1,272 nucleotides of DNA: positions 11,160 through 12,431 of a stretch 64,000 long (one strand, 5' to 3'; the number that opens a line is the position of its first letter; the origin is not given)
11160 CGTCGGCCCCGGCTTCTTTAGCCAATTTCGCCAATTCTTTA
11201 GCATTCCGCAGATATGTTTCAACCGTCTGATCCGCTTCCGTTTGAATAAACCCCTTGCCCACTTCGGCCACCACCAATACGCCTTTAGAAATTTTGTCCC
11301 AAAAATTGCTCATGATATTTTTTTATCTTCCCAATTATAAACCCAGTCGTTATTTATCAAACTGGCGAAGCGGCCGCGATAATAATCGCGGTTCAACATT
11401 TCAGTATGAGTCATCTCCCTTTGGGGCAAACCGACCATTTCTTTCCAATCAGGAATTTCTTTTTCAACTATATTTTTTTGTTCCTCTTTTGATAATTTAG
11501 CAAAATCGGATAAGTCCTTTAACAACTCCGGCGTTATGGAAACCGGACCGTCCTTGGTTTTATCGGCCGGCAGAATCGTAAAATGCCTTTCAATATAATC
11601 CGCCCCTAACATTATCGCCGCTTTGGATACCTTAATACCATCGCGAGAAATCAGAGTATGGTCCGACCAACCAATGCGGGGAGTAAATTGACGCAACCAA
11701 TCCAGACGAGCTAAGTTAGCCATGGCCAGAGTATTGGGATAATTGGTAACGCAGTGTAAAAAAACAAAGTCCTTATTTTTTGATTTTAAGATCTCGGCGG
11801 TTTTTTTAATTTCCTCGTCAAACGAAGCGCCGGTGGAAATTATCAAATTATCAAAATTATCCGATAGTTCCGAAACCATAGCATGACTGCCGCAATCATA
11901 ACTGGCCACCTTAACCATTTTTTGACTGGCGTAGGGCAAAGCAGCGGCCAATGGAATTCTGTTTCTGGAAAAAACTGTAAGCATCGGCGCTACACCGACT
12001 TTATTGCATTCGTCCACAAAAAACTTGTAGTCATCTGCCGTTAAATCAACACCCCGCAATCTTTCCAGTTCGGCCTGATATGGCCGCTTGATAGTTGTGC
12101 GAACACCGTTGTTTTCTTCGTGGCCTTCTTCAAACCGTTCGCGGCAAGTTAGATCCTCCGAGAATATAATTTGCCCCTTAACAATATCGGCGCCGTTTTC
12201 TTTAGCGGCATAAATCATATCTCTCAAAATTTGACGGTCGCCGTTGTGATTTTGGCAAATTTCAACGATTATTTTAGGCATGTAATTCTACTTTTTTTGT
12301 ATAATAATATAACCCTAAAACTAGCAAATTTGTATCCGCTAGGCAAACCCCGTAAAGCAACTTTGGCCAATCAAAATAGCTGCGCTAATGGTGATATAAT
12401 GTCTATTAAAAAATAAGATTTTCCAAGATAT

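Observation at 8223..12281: A translationally coupled NeuB-NeuB-NeuC-NeuA operon (complete CMP-nonulosonic acid pathway with a duplicated synthase)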

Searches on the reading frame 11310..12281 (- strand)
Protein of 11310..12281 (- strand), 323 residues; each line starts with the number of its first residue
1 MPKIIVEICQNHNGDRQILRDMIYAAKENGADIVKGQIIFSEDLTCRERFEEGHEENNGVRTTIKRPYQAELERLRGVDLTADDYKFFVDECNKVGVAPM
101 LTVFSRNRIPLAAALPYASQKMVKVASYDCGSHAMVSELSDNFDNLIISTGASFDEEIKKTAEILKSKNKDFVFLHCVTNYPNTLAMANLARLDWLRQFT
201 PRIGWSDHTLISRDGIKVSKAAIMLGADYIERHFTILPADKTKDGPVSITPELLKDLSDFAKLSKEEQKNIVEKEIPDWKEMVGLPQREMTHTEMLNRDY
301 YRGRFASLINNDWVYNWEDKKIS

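Call 3: search_protein_families(library=pfam, proteins=[window:11310-12281:-])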
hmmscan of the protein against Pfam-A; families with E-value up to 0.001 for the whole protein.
window:11310-12281:- (323 aa): 1 family
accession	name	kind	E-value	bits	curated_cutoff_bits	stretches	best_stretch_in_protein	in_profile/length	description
PF03102.20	NeuB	-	4.6e-43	147.9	22.1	1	22-259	1-227/241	NeuB family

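Call 4: search_protein_families(library=ncbifam, proteins=[window:11310-12281:-])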
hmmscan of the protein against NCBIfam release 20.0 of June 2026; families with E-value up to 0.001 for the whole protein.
window:11310-12281:- (323 aa): 2 families
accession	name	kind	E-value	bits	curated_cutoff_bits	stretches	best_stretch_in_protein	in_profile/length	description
TIGR03569.1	NeuB_NnaB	equivalog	3.8e-39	134.6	399.65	1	4-273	3-263/329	N-acetylneuraminate synthase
TIGR03586.1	PseI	equivalog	4e-32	111.7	340.25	1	2-262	2-251/327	pseudaminic acid synthase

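Call 13: search_solved_structures(query=window:11310-12281:-, max_evalue=0.01, show_alignments=2)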
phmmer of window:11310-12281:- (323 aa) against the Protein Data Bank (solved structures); distinct sequences matched with E-value up to 0.01: 8.
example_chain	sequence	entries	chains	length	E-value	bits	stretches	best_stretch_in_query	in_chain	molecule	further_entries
2wqp_A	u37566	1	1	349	1.2e-16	63.9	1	2-265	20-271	POLYSIALIC ACID CAPSULE BIOSYNTHESIS PROTEIN SIAC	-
1xuu_A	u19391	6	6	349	2.2e-16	63.1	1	2-266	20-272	polysialic acid capsule biosynthesis protein SiaC | N-acetylneuraminate synthase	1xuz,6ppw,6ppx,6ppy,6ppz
4ipj_A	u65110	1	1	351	2.2e-16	63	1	2-266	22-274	Polysialic acid capsule biosynthesis protein SiaC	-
4ipi_A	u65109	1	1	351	2.3e-16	63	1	2-262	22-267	Polysialic acid capsule biosynthesis protein SiaC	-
8h2c_A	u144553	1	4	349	2.9e-16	62.7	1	4-260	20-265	Pseudaminic acid synthase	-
6ncs_A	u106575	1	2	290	4.5e-16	62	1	109-256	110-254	N-acetylneuraminic acid (Sialic acid) synthetase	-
1vli_A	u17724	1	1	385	5.1e-14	55.3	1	4-306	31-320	Spore coat polysaccharide biosynthesis protein spsE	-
3g8r_A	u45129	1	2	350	9.2e-09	38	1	80-254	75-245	Probable spore coat polysaccharide biosynthesis protein E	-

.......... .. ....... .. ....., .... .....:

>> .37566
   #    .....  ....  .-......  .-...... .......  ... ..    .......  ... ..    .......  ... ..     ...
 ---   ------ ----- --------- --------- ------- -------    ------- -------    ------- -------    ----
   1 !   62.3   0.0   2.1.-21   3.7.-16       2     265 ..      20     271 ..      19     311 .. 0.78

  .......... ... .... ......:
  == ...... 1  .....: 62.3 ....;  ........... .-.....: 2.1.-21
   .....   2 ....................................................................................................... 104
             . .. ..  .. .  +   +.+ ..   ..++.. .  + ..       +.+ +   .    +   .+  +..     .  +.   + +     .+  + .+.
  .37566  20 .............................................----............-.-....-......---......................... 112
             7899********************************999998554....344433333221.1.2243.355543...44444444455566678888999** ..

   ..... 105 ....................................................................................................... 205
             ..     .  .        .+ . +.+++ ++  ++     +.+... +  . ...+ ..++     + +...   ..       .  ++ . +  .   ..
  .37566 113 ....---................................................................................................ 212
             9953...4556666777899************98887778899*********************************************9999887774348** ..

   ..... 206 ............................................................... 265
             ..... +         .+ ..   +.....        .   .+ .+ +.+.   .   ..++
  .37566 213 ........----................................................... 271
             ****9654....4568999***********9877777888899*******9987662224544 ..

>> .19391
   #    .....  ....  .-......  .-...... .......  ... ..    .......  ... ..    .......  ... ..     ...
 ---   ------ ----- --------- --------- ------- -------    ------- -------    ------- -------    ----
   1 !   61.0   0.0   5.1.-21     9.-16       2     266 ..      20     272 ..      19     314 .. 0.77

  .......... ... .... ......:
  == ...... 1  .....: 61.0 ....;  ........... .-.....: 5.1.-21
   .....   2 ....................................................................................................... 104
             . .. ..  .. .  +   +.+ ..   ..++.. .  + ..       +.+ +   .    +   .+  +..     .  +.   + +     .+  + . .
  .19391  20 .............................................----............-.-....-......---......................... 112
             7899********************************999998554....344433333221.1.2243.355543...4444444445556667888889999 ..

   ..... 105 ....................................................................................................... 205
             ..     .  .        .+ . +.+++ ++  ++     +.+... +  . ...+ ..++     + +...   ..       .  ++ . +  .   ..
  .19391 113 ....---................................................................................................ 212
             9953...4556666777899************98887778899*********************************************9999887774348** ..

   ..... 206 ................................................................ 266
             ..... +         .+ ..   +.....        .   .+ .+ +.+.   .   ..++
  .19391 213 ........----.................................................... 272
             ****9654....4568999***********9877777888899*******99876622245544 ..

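Call 15: find_homologous_proteins(query=window:11310-12281:-, max_evalue=1e-10)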
Query window:11310-12281:- (323 aa): 4773 proteins with E <= 1e-10 among 8000 candidates; the best 120 are listed.
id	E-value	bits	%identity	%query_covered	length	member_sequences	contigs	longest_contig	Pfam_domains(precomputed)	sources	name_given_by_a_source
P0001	1.2e-196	670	89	100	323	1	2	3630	PF03102.21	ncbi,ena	-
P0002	1.8e-189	646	86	100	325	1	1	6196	PF03102.21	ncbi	-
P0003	1.2e-188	644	87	98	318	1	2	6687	PF03102.21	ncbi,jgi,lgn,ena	-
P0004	5.0e-182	622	84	98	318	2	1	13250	PF03102.21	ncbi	-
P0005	8.2e-176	602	79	100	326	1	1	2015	PF03102.21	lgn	-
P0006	1.8e-175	600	78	100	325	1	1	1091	PF03102.21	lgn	-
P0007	4.2e-175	599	78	100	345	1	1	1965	PF03102.21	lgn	-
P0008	1.9e-174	597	82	98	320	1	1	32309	PF03102.21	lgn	-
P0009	2.3e-172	590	77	100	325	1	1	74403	PF03102.21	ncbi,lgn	ncbi:MAG: N-acetylneuraminate synthase family protein [Minisyncoccia bacterium]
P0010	2.5e-172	590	78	100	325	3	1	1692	PF03102.21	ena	-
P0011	4.8e-172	589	78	100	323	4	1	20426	PF03102.21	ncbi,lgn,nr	ncbi:MAG: N-acetylneuraminate synthase family protein [bacterium]|nr:N-acetylneuraminate synthase fa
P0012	1.5e-169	581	76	100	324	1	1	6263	PF03102.21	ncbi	-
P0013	1.6e-169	581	75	99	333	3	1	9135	PF03102.21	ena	-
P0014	3.7e-169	580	76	100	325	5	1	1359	PF03102.21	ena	-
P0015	1.0e-168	578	75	100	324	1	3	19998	PF03102.21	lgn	-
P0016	1.1e-168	578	77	100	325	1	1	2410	PF03102.21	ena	-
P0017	2.4e-168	577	75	100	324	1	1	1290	PF03102.21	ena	-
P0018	7.5e-168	575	75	100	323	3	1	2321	PF03102.21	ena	-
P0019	1.6e-167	574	75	100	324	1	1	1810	PF03102.21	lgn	-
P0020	6.1e-167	572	75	100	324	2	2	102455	PF03102.21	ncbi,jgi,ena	-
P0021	8.4e-167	572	75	98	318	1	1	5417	PF03102.21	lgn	-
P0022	1.1e-166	572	76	98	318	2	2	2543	PF03102.21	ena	-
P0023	2.3e-166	571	74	100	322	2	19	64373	PF03102.21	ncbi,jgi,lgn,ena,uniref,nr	ncbi:hypothetical protein A3B18_02760 [Candidatus Giovannonibacteria bacterium RIFCSPLOWO2_01_FULL_4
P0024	3.6e-166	570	73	100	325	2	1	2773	PF03102.21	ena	-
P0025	3.9e-166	570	75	99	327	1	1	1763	PF03102.21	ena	-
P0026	4.6e-166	570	75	100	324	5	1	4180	PF03102.21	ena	-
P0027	5.6e-166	569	73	100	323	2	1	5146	PF03102.21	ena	-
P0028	1.9e-165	568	73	100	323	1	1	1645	PF03102.21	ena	-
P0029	2.2e-165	567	74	100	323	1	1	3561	PF03102.21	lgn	-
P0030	7.7e-165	566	74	99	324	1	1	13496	PF03102.21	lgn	-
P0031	7.1e-164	562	75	100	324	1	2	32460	PF03102.21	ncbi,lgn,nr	ncbi:MAG: N-acetylneuraminate synthase family protein [Candidatus Sungbacteria bacterium]|nr:N-acety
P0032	8.3e-164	562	73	100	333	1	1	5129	PF03102.21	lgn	-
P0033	2.3e-163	561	73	100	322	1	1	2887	PF03102.21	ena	-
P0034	4.2e-163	560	72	100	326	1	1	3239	PF03102.21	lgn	-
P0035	4.3e-163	560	74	100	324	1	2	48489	PF03102.21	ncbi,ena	-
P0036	6.5e-163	559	74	100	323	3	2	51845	PF03102.21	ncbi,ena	-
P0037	1.4e-162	558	73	100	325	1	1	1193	PF03102.21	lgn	-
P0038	1.8e-162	558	73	99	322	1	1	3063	PF03102.21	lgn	-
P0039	2.1e-162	558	73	99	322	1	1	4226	PF03102.21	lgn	-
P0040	2.7e-162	557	74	100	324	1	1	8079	PF03102.21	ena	-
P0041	3.3e-162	557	72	100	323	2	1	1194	PF03102.21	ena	-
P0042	4.5e-162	556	73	100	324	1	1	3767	PF03102.21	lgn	-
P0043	4.9e-161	553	73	99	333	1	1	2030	PF03102.21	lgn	-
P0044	8.1e-161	552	71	100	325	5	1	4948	PF03102.21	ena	-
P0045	9.6e-161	552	72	100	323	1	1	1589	PF03102.21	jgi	-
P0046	1.8e-160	551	72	100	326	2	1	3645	PF03102.21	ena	-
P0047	2.0e-160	551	71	100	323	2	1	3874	PF03102.21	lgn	-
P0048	4.6e-160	550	72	100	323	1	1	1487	PF03102.21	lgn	-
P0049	5.7e-160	550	71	100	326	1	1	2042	PF03102.21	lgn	-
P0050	1.1e-159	549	72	100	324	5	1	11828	PF03102.21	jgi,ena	-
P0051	4.1e-159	547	71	100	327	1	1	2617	PF03102.21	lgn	-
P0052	5.5e-159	546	71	100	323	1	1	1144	PF03102.21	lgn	-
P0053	5.7e-159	546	71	100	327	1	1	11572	PF03102.21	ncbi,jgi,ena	-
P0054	6.9e-159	546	70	100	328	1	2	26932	PF03102.21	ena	-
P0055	1.0e-158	545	71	100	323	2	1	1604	PF03102.21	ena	-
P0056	1.1e-158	545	71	100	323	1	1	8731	PF03102.21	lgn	-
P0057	1.4e-158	545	71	100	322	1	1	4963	PF03102.21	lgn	-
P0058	1.4e-158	545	71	100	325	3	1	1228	PF03102.21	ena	-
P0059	3.1e-158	544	71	100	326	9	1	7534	PF03102.21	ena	-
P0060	7.2e-158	543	71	100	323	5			PF03102.21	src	-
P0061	1.2e-157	542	71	100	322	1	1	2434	PF03102.21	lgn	-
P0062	1.6e-157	542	70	100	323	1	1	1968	PF03102.21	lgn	-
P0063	1.7e-157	541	71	99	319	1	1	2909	PF03102.21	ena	-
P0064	1.8e-157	541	77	93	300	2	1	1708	PF03102.21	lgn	-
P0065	2.7e-157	541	70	100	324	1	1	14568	PF03102.21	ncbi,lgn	-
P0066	3.3e-157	541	70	100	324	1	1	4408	PF03102.21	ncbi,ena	-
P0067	3.5e-157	540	71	100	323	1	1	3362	PF03102.21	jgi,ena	-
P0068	7.6e-157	539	71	100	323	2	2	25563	PF03102.21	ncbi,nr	ncbi:MAG: N-acetylneuraminate synthase family protein [bacterium]|nr:N-acetylneuraminate synthase fa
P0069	8.6e-157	539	70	100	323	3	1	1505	PF03102.21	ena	-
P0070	1.2e-156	539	70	100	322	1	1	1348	PF03102.21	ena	-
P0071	1.4e-156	538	69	100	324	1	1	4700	PF03102.21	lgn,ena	-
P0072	1.7e-156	538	71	100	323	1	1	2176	PF03102.21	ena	-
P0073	3.3e-156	537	72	99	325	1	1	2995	PF03102.21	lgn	-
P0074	4.4e-156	537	72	99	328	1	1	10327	PF03102.21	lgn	-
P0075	7.5e-156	536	71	100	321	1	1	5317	PF03102.21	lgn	-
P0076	8.6e-156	536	69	100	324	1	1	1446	PF03102.21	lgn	-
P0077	1.4e-155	535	71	99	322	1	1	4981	PF03102.21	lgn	-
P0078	2.4e-155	534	68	100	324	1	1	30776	PF03102.21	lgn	-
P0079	3.2e-155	534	68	100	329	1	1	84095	PF03102.21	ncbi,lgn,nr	ncbi:MAG: N-acetylneuraminate synthase family protein [Candidatus Sungbacteria bacterium]|nr:N-acety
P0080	5.0e-155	533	71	99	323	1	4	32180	PF03102.21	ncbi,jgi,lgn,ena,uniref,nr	ncbi:hypothetical protein A2841_00235 [Candidatus Kaiserbacteria bacterium RIFCSPHIGHO2_01_FULL_48_1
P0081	6.6e-155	533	69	100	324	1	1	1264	PF03102.21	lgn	-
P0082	1.1e-154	532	69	100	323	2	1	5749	PF03102.21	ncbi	-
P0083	1.7e-154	532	69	100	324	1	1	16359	PF03102.21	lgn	-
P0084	2.1e-154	531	69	100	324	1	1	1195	PF03102.21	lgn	-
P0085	2.1e-154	531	71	100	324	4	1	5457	PF03102.21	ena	-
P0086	3.0e-154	531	70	100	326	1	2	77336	PF03102.21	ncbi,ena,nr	ncbi:MAG: hypothetical protein G01um101444_182 [Parcubacteria group bacterium Gr01-1014_44]|nr:MAG: 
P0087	6.9e-154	530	68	100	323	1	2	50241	PF03102.21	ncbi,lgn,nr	ncbi:MAG: N-acetylneuraminate synthase family protein [bacterium]|nr:N-acetylneuraminate synthase fa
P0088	1.2e-153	529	76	92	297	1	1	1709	PF03102.21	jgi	-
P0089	2.5e-153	528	68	100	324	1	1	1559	PF03102.21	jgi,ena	-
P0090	2.9e-153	528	70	98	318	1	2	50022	PF03102.21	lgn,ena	-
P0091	3.1e-153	527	70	99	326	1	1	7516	PF03102.21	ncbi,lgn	-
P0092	4.9e-152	524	70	100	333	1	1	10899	PF03102.21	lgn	-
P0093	5.4e-152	523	68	100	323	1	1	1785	PF03102.21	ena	-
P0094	6.1e-152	523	68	100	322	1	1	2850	PF03102.21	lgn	-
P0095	1.7e-151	522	68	100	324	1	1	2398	PF03102.21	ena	-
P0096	2.2e-151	521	70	98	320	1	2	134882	PF03102.21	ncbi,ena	ncbi:MAG: N-acetylneuraminate synthase family protein [Patescibacteria group bacterium]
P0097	3.5e-151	521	71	98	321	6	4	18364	PF03102.21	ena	-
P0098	3.8e-151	521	67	100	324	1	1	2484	PF03102.21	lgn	-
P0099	8.6e-151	519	67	100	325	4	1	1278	PF03102.21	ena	-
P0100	8.2e-150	516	68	100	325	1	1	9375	PF03102.21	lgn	-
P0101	1.1e-149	516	67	100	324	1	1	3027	PF03102.21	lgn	-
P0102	1.8e-149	515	70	98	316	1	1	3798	PF03102.21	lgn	-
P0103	2.4e-149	515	71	94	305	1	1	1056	PF03102.21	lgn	-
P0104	5.0e-149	514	67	100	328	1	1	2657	PF03102.21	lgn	-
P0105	7.6e-149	513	72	93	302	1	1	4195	PF03102.21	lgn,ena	-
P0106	7.8e-149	513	69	98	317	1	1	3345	PF03102.21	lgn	-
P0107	1.3e-148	512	67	99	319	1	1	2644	PF03102.21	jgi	-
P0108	1.4e-148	512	68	100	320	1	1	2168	PF03102.21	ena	-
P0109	2.3e-148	511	69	98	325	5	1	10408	PF03102.21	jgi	-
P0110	5.0e-148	510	66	99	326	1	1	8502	PF03102.21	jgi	jgi:sialic acid synthase SpsE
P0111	9.6e-148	509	67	99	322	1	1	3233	PF03102.21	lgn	-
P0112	2.2e-147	508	69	99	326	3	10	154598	PF03102.21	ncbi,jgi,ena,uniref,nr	ncbi:MAG: hypothetical protein A3J46_05345 [Candidatus Yanofskybacteria bacterium RIFCSPHIGHO2_02_FU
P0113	2.7e-147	508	67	100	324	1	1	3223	PF03102.21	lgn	-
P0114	3.1e-147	508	68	100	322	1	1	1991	PF03102.21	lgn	-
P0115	3.5e-147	508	66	100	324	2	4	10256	PF03102.21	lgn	-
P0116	1.3e-146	506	70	94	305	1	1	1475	PF03102.21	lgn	-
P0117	6.0e-146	504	66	100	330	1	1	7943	PF03102.21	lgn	-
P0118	1.5e-145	502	70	94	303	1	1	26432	PF03102.21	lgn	-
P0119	4.0e-145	501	71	91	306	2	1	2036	PF03102.21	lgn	-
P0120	5.7e-145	500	65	99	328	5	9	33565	PF03102.21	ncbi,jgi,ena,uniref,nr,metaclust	ncbi:MAG: hypothetical protein A3J10_03450 [Candidatus Sungbacteria bacterium RIFCSPLOWO2_02_FULL_54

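Call 16: find_encoding_contigs(protein=P0112, flank=8000, max_places=3)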
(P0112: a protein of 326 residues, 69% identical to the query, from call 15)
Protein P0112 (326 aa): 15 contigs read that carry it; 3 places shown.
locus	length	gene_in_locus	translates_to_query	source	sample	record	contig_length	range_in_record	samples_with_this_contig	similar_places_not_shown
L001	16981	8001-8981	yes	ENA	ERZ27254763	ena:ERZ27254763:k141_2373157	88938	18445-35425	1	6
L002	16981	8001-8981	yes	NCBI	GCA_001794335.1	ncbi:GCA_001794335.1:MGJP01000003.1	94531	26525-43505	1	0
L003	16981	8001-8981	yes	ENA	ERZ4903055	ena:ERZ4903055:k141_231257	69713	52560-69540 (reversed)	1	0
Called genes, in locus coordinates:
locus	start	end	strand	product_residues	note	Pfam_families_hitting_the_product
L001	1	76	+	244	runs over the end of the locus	PF05401:NodS, PF01209:Ubie_methyltran, PF13489:Methyltransf_23, PF08241:Methyltransf_11, PF08242:Methyltransf_12, PF13649:Methyltransf_25, PF13847:Methyltransf_31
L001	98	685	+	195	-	PF13231:PMT_2 (weak)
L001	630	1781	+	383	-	-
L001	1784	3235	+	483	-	PF07021:MetW (weak), PF13489:Methyltransf_23, PF05401:NodS (weak), PF13649:Methyltransf_25, PF13847:Methyltransf_31, PF08241:Methyltransf_11, PF08242:Methyltransf_12, PF00535:Glycos_transf_2, +1 more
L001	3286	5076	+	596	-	PF00664:ABC_membrane, PF00005:ABC_tran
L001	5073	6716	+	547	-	PF00984:UDPG_MGDP_dh, PF01209:Ubie_methyltran, PF05891:Methyltransf_PK (weak), PF13489:Methyltransf_23, PF13847:Methyltransf_31, PF08241:Methyltransf_11, PF08242:Methyltransf_12, PF13649:Methyltransf_25, +2 more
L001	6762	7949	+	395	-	-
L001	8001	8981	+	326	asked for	PF03102:NeuB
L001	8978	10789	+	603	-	PF02543:Carbam_trans_N, PF16861:Carbam_trans_C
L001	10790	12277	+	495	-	PF13472:Lipase_GDSL_2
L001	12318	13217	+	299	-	PF01209:Ubie_methyltran, PF13489:Methyltransf_23 (weak), PF13847:Methyltransf_31, PF08241:Methyltransf_11, PF08242:Methyltransf_12 (weak), PF13649:Methyltransf_25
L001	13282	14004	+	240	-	PF02348:CTP_transf_3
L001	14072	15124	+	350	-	PF03102:NeuB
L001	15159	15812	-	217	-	-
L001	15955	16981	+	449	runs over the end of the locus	-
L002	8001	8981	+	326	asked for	PF03102:NeuB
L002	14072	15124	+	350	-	PF03102:NeuB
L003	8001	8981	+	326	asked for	PF03102:NeuB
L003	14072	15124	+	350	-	PF03102:NeuB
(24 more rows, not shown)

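Call 17: find_encoding_contigs(protein=P0023, flank=8000, max_places=3)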
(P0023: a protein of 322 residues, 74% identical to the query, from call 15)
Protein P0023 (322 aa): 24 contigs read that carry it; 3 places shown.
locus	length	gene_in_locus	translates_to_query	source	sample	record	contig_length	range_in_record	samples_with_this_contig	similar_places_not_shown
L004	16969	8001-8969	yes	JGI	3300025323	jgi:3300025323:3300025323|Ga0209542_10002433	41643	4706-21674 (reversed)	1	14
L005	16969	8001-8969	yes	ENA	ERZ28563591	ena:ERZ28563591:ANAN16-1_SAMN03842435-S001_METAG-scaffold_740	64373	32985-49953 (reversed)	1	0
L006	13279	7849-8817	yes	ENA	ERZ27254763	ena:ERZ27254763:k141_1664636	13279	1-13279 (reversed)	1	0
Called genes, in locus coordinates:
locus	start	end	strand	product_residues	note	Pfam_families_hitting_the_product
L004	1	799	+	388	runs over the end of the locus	PF13489:Methyltransf_23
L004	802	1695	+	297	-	-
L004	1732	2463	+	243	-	PF13489:Methyltransf_23 (weak), PF08242:Methyltransf_12 (faint), PF08241:Methyltransf_11, PF13649:Methyltransf_25, PF01209:Ubie_methyltran (weak), PF13847:Methyltransf_31 (weak)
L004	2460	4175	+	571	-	PF00571:CBS (faint), PF03446:NAD_binding_2 (faint), PF03721:UDPG_MGDP_dh_N, PF00984:UDPG_MGDP_dh, PF03720:UDPG_MGDP_dh_C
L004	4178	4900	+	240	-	PF02348:CTP_transf_3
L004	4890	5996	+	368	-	-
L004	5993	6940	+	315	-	PF00892:EamA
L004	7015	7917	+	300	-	PF00892:EamA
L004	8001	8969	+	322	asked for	PF03102:NeuB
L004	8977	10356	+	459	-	PF04464:Glyphos_transf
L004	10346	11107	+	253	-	PF13489:Methyltransf_23, PF08241:Methyltransf_11, PF08242:Methyltransf_12, PF13649:Methyltransf_25, PF13847:Methyltransf_31 (weak)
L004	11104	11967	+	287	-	PF01209:Ubie_methyltran (faint), PF13847:Methyltransf_31 (weak), PF08241:Methyltransf_11, PF13649:Methyltransf_25, PF13847:Methyltransf_31 (weak)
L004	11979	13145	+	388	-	PF02350:Epimerase_2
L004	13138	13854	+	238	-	PF02348:CTP_transf_3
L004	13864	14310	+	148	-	PF07883:Cupin_2 (faint)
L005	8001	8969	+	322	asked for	PF03102:NeuB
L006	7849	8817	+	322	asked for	PF03102:NeuB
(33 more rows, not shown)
